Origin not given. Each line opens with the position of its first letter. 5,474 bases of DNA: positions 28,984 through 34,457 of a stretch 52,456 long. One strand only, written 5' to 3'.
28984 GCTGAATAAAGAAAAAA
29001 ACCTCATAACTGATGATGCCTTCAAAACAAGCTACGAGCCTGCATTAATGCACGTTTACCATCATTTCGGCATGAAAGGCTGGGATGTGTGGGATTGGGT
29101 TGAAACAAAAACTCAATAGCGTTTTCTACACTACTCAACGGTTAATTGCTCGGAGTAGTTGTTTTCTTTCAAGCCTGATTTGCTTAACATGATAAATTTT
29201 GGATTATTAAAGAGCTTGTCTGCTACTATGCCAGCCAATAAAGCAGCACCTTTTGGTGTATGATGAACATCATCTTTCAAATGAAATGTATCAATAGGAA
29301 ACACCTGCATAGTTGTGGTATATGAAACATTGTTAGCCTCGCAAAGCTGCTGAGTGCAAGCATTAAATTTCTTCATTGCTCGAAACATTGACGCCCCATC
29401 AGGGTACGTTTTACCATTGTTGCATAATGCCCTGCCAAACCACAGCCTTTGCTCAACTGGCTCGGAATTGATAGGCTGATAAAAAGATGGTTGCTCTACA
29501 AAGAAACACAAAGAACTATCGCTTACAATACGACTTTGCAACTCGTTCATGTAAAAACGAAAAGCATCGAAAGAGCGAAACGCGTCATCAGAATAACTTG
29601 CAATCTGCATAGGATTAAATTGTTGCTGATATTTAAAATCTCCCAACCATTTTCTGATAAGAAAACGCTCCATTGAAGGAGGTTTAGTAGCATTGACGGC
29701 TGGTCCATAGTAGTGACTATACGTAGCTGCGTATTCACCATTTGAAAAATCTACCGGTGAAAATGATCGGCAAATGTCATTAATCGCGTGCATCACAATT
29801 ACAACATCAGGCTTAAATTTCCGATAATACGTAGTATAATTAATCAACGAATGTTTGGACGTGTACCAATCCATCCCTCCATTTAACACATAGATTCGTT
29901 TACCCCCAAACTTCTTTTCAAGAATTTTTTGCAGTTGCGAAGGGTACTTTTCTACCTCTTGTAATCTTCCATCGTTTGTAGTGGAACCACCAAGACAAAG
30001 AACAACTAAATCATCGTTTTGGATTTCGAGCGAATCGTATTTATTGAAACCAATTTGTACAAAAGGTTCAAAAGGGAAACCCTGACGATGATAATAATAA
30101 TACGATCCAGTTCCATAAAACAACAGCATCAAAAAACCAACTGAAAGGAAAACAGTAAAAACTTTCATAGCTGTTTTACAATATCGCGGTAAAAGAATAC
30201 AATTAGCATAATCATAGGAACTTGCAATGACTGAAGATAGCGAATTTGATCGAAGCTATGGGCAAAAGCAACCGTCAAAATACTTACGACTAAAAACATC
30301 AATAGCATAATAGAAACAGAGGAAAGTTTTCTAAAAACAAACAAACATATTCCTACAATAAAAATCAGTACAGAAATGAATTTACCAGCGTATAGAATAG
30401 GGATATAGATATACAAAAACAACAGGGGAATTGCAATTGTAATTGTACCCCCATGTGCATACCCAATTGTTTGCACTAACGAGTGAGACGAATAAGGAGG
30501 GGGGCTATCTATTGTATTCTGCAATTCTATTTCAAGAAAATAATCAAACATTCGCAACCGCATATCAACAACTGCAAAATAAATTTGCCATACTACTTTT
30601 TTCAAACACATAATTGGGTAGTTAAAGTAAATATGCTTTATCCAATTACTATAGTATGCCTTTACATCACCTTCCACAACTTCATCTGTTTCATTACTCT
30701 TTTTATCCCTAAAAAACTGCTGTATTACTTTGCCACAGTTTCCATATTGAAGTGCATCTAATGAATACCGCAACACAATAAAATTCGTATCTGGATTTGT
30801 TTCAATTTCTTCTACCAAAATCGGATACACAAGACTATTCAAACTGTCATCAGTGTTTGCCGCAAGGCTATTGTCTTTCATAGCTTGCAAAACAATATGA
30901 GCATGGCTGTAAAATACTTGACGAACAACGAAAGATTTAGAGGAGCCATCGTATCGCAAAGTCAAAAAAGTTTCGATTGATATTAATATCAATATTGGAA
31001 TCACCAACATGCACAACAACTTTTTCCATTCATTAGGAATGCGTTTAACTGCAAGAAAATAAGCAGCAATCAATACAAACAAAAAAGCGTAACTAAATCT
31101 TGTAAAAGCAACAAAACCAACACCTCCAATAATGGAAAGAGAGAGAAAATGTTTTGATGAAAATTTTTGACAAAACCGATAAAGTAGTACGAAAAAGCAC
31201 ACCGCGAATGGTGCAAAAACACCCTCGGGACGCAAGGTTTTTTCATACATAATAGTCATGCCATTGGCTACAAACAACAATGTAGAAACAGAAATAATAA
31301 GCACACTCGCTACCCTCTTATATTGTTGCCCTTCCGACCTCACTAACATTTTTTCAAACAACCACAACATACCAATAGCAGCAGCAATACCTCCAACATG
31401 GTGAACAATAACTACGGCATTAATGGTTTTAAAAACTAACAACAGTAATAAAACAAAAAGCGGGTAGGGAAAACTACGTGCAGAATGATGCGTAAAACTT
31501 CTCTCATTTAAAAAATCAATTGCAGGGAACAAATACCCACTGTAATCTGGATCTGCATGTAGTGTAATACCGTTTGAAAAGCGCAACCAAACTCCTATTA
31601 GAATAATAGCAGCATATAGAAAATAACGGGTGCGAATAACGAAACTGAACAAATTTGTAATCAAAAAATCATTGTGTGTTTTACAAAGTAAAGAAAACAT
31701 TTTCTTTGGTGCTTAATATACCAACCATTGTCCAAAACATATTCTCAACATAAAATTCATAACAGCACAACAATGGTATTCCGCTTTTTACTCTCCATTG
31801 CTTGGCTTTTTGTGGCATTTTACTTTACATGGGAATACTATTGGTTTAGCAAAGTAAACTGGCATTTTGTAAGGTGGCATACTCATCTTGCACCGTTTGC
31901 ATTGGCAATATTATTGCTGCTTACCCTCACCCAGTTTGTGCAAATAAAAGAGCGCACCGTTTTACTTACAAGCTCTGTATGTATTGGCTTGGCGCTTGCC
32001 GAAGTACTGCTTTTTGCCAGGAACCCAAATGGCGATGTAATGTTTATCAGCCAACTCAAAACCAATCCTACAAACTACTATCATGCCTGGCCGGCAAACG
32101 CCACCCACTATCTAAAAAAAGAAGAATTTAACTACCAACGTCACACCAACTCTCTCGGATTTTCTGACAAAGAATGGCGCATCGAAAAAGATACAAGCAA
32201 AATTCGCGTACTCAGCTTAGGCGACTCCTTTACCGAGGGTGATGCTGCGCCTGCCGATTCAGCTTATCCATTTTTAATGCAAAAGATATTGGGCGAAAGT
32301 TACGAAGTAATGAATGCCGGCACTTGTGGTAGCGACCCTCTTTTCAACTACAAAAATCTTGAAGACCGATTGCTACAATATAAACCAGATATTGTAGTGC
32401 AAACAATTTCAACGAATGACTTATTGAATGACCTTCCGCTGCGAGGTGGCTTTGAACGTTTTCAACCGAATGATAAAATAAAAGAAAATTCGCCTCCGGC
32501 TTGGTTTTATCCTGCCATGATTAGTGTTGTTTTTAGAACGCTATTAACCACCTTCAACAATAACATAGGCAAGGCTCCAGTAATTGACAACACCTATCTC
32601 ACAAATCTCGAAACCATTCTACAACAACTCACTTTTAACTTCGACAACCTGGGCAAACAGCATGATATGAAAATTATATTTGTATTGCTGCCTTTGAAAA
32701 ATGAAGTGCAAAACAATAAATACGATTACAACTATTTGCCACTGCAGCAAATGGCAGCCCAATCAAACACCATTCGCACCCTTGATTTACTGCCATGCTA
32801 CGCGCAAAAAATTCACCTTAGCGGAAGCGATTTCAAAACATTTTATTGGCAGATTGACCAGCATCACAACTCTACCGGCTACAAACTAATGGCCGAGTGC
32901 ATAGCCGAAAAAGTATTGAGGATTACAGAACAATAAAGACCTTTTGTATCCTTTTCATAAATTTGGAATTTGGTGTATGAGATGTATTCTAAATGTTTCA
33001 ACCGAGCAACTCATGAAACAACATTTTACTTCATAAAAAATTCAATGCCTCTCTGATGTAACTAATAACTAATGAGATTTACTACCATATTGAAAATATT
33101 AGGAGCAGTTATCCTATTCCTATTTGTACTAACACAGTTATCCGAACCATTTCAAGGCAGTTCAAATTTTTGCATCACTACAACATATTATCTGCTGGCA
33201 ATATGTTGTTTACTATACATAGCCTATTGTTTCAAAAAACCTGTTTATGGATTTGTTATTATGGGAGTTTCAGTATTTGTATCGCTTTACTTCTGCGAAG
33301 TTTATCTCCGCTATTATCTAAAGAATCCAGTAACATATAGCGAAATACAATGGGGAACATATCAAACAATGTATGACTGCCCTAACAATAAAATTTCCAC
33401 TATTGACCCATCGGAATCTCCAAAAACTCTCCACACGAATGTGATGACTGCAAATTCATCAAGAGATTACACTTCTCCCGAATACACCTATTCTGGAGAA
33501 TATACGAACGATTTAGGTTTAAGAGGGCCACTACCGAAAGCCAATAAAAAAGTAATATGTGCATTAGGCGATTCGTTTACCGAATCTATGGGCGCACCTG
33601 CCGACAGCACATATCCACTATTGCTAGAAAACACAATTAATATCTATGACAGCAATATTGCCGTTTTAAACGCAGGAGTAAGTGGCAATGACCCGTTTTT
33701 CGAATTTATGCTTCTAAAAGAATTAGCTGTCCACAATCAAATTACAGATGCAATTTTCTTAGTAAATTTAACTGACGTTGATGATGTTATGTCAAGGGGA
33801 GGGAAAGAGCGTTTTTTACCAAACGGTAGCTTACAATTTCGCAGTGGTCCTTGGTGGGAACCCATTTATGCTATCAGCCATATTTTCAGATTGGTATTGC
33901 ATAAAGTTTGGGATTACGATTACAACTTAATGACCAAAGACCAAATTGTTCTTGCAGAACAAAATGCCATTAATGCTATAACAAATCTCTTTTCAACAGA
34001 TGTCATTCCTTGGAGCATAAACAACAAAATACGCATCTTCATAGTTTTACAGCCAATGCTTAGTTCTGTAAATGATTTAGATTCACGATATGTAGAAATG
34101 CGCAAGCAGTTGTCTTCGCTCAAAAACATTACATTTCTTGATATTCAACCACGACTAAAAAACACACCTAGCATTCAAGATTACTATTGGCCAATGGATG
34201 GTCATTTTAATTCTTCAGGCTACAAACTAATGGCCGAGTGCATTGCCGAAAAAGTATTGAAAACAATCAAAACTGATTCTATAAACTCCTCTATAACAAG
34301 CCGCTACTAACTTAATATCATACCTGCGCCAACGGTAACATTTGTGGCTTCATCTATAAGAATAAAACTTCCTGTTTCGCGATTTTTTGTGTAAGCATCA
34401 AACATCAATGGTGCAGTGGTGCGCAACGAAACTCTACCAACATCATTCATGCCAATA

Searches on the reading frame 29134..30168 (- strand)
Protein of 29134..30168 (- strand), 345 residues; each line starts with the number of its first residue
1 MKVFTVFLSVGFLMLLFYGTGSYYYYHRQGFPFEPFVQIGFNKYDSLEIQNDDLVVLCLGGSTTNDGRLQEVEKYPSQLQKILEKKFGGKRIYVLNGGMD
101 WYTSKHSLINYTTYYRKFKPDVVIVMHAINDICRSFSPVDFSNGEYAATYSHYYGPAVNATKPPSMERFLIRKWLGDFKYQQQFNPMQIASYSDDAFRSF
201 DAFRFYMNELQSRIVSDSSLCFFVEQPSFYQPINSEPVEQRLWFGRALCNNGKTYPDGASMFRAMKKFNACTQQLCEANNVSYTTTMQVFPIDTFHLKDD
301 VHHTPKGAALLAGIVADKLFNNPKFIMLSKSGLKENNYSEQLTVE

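Call 11: search_protein_families(library=pfam, proteins=[window:29134-30168:-], max_evalue=0.01)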
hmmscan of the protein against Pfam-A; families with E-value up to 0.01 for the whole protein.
window:29134-30168:- (345 aa): 3 families
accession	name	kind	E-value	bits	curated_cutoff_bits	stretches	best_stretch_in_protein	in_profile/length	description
PF13472.12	Lipase_GDSL_2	-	4.4e-10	40.8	32.9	1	58-150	1-93/178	GDSL-like Lipase/Acylhydrolase family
PF00657.28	Lipase_GDSL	-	0.00087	19.9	23.6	0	60-146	50-103/208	GDSL-like Lipase/Acylhydrolase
PF16822.11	ALGX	-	0.0094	16.1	26.5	0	266-333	73-144/268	SGNH hydrolase-like domain, acetyltransferase AlgX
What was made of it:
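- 29131..30168 (-): TM-anchored SGNH/GDSL protein, a probable accessory gene for extracytoplasmic O-acyl handling. This particular paralogue is not conserved. PF13472 at E 4e-10 (call 11).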

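Call 31: search_protein_families(library=ncbifam, proteins=[window:29134-30168:-], max_evalue=0.01)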
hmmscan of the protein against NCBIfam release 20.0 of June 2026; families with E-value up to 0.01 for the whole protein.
window:29134-30168:- (345 aa): 1 family
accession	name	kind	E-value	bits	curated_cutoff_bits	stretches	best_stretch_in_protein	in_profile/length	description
NF007819.1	PRK10528.1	equivalog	0.0036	17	270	1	56-141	31-114/210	multifunctional acyl-CoA thioesterase I/protease I/lysophospholipase L1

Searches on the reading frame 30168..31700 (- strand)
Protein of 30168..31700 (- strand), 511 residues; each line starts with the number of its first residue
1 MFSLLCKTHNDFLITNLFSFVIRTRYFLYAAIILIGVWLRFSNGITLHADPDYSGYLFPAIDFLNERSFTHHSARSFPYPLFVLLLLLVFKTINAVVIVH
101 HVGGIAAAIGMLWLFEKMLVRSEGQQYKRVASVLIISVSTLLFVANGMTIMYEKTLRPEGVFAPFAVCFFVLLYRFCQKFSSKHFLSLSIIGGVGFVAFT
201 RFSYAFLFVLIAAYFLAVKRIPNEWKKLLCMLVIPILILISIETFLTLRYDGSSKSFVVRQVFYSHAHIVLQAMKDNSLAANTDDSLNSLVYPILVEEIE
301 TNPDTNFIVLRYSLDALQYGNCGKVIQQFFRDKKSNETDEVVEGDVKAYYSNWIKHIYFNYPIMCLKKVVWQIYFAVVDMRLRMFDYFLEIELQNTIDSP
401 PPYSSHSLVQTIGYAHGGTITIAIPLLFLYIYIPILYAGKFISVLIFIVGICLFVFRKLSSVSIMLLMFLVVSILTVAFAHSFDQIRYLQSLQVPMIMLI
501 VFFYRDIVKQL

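Call 11: search_protein_families(library=pfam, proteins=[window:30168-31700:-], max_evalue=0.01)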
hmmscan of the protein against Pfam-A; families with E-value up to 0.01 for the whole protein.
window:30168-31700:- (511 aa): 0 families

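Call 31: search_protein_families(library=ncbifam, proteins=[window:30168-31700:-], max_evalue=0.01)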
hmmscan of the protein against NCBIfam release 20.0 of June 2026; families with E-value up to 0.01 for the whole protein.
window:30168-31700:- (511 aa): 0 families

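Call 86: search_protein_representatives(protein=window:30168-31700:-)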
Query: 511 residues. Proteins with E-value up to 0.001 (for the whole library): 280; up to 1e-10: 99; up to 1e-30: 15. The best 150 are listed.
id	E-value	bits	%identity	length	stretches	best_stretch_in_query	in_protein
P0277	0.0e+00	1042.4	93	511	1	1-511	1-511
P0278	1.0e-58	215.9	32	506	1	17-499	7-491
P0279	1.1e-45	172.9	30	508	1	25-509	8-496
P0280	1.6e-43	165.9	32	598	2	22-342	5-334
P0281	2.5e-42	161.9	30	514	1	23-503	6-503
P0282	2.4e-41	158.6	30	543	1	15-498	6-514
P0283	9.8e-41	156.6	31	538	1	23-503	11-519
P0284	1.0e-40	156.6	28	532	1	31-500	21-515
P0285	2.1e-39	152.3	30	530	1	22-506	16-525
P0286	7.3e-38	147.2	30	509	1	24-502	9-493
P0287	4.3e-34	134.8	28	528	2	35-331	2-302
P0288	1.6e-33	132.9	29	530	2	20-346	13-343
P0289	2.5e-32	128.9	29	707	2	22-324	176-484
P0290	3.4e-32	128.5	31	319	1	21-323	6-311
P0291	9.3e-31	123.7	27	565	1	23-504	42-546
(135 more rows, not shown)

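Call 88: search_solved_structures(query=A4, max_evalue=10)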
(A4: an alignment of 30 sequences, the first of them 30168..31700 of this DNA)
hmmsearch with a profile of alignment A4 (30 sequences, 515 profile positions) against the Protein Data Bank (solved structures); distinct sequences matched with E-value up to 10: 2.
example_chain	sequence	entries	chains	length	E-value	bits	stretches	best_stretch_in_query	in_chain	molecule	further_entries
1tev_A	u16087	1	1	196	1.2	10.9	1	267-311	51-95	UMP-CMP kinase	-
7e9v_A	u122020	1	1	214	1.6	10.6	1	267-311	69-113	UMP-CMP kinase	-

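Call 89: search_protein_families(library=pfam, alignment_id=A4, max_evalue=0.01)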
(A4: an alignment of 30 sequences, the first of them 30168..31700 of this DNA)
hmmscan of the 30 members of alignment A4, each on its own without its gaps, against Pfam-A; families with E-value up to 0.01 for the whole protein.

A. member 1, window:30168-31700:- (511 aa): 0 families

B. families by the number of members that match (of 30 scanned): 0 families

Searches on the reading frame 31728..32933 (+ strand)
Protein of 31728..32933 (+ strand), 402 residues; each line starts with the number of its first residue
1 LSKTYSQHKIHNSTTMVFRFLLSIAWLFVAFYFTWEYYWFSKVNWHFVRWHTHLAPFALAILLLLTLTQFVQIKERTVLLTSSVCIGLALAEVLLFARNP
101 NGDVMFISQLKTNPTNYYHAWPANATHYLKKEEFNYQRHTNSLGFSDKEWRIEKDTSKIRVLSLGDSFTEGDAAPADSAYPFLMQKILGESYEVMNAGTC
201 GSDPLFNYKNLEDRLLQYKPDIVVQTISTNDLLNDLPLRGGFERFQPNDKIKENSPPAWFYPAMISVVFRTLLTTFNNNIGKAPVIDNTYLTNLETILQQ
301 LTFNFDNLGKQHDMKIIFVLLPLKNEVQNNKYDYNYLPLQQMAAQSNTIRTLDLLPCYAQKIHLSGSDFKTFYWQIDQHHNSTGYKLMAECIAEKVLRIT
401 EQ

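Call 11: search_protein_families(library=pfam, proteins=[window:31728-32933:+], max_evalue=0.01)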
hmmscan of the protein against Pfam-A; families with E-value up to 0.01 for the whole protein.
window:31728-32933:+ (402 aa): 2 families
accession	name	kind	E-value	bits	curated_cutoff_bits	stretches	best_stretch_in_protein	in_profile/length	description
PF13472.12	Lipase_GDSL_2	-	2.5e-09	38.3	32.9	1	164-386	2-177/178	GDSL-like Lipase/Acylhydrolase family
PF00657.28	Lipase_GDSL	-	9e-05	23.1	23.6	1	162-392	2-208/208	GDSL-like Lipase/Acylhydrolase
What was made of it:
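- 31728..32936 (+): SGNH/GDSL protein with three N-terminal TM helices. This family recurs with the cluster. PF13472 and PF00657 (call 11).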

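Call 31: search_protein_families(library=ncbifam, proteins=[window:31728-32933:+], max_evalue=0.01)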
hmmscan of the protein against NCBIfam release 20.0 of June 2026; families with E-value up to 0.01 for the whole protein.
window:31728-32933:+ (402 aa): 3 families
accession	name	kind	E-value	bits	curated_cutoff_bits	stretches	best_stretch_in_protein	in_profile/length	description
NF047474.1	GDSL_LA_2486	hypoth_equivalog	6.1e-06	25.7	300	1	122-396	50-325/326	LA_2486 family SGNH/GDSL-type esterase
NF042968.1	AcxylEst_AxeA1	equivalog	8.1e-06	24.4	700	1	155-231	271-355/459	acetylxylan esterase AxeA1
NF007819.1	PRK10528.1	equivalog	0.0013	18.5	270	1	161-237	31-110/210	multifunctional acyl-CoA thioesterase I/protease I/lysophospholipase L1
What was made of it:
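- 31728..32936 (+): Weak hit to the LA_2486-type SGNH family (call 31).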

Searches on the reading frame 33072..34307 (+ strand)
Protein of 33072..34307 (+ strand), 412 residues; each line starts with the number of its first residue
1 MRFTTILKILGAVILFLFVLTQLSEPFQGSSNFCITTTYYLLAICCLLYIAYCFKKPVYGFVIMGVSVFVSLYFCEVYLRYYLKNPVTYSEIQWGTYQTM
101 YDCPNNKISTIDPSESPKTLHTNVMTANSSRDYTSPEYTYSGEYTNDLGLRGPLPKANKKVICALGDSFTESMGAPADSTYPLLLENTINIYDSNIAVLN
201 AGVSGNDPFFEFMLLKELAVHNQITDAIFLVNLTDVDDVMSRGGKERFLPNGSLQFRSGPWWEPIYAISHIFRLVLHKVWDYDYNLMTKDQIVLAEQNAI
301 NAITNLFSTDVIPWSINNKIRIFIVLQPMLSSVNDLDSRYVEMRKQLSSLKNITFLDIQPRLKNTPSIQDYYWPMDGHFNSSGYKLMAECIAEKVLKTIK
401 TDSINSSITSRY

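Call 12: search_protein_families(library=pfam, proteins=[window:33072-34307:+], max_evalue=0.01)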
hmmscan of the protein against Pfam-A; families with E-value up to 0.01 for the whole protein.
window:33072-34307:+ (412 aa): 3 families
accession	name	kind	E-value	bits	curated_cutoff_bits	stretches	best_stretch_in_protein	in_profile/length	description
PF13472.12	Lipase_GDSL_2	-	1.8e-06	29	32.9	0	333-386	124-178/178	GDSL-like Lipase/Acylhydrolase family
PF16822.11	ALGX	-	0.0012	19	26.5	1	334-400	69-135/268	SGNH hydrolase-like domain, acetyltransferase AlgX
PF20078.4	DUF6473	-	0.0045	16.7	27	1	145-203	20-76/274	Domain of unknown function (DUF6473)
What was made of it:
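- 33072..34310 (+): Second SGNH/GDSL-like membrane protein of the recurring family. Weak PF13472 and ALGX hits (call 12).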

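Call 31: search_protein_families(library=ncbifam, proteins=[window:33072-34307:+], max_evalue=0.01)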
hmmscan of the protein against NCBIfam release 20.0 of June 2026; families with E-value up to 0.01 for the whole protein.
window:33072-34307:+ (412 aa): 2 families
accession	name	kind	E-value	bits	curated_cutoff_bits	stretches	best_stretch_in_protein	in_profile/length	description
NF047474.1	GDSL_LA_2486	hypoth_equivalog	3.3e-08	33.1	300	1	135-395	77-325/326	LA_2486 family SGNH/GDSL-type esterase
NF047475.1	GDSL_LA_2490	hypoth_equivalog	2.6e-06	27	325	0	357-394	393-429/431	LA_2490 family SGNH/GDSL-type esterase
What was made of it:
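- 33072..34310 (+): Weak LA_2486 family hit (call 31).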
